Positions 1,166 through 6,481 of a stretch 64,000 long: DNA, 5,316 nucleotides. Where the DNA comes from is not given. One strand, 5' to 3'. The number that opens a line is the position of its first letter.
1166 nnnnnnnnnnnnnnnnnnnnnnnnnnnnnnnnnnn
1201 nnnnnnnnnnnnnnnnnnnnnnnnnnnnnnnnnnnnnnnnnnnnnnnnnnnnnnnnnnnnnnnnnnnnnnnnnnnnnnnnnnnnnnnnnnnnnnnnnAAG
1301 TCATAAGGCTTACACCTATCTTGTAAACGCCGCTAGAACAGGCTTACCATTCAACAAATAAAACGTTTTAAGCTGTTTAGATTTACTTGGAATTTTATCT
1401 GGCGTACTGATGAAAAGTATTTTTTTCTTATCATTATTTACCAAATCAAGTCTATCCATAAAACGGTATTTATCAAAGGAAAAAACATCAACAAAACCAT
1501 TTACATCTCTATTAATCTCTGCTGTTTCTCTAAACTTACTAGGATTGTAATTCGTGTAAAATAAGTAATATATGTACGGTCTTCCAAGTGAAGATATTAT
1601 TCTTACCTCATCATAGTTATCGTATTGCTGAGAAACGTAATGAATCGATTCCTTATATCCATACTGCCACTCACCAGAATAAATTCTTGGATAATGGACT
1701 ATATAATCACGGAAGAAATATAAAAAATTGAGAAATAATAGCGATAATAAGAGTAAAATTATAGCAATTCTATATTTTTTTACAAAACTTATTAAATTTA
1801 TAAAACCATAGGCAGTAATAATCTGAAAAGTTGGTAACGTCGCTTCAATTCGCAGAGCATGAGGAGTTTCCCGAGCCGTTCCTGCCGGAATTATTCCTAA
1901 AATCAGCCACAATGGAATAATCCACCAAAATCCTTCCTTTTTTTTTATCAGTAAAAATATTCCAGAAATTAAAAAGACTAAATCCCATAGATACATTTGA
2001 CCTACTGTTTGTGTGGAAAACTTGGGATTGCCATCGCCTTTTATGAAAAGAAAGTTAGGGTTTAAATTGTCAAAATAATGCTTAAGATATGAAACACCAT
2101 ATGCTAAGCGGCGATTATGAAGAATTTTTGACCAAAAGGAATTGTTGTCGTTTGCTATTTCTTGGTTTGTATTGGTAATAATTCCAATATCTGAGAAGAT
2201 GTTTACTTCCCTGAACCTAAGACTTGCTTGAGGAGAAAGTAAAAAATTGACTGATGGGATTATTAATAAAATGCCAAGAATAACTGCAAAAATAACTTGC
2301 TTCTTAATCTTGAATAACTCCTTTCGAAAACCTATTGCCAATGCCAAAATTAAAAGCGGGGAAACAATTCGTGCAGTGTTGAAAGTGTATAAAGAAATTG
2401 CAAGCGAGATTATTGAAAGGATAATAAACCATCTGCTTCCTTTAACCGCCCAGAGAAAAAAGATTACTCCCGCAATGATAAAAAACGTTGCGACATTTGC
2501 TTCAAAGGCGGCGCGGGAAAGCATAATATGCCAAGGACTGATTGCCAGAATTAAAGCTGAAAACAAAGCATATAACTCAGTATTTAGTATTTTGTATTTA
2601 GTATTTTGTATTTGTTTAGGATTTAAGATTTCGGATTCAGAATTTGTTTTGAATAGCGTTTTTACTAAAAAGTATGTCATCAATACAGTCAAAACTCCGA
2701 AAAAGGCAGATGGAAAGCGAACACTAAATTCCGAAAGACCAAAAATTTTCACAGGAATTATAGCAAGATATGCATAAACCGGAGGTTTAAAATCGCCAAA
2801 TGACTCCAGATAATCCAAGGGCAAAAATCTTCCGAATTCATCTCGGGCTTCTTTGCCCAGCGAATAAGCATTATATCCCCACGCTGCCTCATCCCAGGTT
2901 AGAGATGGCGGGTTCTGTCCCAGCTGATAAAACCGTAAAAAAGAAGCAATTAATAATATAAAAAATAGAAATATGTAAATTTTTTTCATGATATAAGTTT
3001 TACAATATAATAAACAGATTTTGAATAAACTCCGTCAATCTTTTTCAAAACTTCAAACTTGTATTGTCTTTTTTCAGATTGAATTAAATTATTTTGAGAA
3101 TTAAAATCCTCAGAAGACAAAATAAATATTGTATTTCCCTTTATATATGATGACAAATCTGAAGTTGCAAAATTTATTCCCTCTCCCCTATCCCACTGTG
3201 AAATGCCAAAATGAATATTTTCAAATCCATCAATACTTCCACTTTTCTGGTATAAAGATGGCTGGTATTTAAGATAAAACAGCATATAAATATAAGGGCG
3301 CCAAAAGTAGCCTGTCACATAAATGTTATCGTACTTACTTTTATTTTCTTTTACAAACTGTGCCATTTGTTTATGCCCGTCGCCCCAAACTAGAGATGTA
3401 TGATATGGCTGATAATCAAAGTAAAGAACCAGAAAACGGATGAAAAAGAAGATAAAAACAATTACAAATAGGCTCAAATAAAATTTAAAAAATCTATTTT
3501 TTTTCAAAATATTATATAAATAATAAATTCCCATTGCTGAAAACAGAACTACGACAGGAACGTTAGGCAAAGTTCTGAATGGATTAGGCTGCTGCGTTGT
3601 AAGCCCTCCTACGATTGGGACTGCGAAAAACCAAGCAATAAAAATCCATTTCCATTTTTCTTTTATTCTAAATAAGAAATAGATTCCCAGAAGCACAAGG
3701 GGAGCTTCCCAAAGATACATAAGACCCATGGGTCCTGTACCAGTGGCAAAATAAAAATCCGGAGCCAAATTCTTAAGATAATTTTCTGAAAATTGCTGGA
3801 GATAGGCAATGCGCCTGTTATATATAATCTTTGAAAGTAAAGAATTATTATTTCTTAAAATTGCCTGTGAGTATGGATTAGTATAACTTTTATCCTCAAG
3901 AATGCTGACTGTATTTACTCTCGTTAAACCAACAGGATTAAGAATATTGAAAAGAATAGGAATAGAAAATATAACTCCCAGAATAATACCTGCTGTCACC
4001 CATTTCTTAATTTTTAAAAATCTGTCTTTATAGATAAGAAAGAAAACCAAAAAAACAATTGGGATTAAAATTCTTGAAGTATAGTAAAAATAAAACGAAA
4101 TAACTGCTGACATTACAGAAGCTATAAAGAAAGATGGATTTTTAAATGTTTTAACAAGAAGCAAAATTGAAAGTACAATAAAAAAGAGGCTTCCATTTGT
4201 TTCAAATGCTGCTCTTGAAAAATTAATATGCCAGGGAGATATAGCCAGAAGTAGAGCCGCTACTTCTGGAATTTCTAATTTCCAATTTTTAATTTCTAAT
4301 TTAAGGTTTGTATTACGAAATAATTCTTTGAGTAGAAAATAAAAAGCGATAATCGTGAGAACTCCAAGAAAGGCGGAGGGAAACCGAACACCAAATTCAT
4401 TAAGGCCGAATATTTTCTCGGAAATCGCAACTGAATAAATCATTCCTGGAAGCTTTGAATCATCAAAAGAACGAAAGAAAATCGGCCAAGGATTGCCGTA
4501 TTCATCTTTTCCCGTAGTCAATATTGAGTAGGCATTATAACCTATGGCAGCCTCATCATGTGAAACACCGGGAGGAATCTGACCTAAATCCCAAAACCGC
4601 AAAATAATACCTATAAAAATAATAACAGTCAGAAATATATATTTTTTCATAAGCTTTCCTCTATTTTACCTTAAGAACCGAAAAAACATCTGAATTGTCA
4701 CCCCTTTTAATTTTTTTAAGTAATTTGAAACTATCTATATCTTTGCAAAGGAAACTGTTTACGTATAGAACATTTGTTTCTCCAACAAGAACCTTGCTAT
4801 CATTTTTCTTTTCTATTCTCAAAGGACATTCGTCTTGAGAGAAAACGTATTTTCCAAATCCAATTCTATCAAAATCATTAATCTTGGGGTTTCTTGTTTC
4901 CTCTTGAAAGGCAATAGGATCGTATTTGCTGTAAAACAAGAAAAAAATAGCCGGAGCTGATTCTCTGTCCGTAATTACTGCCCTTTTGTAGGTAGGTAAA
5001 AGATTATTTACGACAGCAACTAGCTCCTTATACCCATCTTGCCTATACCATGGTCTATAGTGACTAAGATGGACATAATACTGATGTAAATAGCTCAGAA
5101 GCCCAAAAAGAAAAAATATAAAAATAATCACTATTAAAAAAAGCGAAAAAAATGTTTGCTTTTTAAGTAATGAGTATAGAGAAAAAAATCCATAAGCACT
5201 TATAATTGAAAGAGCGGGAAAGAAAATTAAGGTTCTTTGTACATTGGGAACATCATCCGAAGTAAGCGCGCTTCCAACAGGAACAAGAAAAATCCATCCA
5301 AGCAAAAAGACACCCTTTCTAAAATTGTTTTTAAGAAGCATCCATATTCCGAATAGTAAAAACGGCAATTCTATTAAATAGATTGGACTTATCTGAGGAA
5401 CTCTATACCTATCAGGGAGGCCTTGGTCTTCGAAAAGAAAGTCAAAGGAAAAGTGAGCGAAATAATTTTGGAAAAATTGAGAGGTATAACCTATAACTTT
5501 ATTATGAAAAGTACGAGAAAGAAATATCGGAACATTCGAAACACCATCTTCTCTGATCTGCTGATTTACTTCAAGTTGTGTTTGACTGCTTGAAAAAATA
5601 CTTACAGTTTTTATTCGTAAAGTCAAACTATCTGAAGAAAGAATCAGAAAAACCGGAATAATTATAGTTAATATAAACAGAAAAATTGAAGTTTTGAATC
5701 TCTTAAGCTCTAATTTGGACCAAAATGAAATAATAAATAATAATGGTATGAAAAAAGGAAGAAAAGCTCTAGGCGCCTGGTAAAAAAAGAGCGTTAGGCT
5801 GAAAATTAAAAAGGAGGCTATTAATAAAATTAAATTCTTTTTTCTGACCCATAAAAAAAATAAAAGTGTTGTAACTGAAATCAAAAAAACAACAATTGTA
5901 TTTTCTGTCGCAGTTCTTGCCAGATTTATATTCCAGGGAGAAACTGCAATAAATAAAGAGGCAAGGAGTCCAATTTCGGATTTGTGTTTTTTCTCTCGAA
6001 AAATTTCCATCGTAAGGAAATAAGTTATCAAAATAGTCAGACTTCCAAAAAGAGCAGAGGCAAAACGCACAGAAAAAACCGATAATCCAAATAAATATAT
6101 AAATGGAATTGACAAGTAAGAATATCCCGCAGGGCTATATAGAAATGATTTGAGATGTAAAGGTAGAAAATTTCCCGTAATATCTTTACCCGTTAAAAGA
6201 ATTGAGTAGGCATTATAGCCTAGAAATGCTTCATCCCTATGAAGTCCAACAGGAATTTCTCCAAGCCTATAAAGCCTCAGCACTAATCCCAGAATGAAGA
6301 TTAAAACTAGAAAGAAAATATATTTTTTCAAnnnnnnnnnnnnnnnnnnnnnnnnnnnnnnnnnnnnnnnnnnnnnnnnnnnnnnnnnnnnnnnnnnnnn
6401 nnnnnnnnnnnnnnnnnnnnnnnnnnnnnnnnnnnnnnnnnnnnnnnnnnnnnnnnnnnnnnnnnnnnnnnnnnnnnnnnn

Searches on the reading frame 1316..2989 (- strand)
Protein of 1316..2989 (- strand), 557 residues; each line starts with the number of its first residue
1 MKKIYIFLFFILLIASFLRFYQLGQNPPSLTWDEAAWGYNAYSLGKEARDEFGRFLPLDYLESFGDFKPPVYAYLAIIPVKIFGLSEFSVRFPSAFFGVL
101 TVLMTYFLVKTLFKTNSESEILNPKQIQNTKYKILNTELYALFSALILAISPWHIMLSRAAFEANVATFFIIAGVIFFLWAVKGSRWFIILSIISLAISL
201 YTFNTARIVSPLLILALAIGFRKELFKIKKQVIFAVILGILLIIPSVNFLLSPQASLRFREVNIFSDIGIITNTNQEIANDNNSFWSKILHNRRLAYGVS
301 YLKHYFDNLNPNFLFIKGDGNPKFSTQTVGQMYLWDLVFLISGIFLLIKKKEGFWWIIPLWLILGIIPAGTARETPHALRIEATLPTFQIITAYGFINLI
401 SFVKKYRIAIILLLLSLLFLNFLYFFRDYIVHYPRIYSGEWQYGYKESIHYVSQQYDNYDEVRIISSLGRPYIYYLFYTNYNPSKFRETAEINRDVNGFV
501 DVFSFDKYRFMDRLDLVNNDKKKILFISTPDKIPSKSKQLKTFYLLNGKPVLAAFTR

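Call 34: search_protein_families(library=pfam, proteins=[window:1316-2989:-], max_evalue=0.01)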
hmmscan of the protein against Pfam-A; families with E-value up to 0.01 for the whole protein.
window:1316-2989:- (557 aa): 2 families
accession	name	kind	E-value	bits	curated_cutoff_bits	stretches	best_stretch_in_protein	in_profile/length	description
PF02366.24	PMT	-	5.1e-08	33.2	22.7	1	11-112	3-107/245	Dolichyl-phosphate-mannose-protein mannosyltransferase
PF13231.12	PMT_2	-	8.5e-08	33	26.1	1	68-116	2-50/160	Dolichyl-phosphate-mannose-protein mannosyltransferase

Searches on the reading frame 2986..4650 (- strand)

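Call 34: search_protein_families(library=pfam, proteins=[window:2986-4650:-], max_evalue=0.01)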
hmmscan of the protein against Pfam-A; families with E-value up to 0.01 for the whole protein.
window:2986-4650:- (554 aa): 1 family
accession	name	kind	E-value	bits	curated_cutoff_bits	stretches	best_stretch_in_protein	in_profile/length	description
PF13231.12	PMT_2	-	7.4e-09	36.4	26.1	1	68-229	4-155/160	Dolichyl-phosphate-mannose-protein mannosyltransferase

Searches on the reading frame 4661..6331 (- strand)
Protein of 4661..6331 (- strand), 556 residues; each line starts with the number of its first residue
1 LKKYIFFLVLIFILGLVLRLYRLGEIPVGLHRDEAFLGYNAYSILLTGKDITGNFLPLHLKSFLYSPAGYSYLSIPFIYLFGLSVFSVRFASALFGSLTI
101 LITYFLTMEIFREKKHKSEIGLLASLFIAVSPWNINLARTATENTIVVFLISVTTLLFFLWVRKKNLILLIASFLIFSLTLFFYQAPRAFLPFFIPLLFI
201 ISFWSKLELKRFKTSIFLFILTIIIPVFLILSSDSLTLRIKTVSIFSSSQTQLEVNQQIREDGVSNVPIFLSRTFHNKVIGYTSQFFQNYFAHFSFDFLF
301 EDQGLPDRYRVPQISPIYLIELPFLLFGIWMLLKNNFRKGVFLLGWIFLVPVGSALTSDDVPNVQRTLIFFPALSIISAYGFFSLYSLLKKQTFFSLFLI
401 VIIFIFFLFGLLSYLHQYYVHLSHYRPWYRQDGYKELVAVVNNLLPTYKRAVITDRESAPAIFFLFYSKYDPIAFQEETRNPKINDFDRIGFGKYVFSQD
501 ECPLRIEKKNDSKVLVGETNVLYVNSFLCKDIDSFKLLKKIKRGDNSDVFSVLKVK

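Call 34: search_protein_families(library=pfam, proteins=[window:4661-6331:-], max_evalue=0.01)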
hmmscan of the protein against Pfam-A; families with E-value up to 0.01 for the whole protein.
window:4661-6331:- (556 aa): 1 family
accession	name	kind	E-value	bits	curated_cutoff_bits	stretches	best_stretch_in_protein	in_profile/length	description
PF13231.12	PMT_2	-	1.6e-07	32.1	26.1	1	70-228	6-158/160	Dolichyl-phosphate-mannose-protein mannosyltransferase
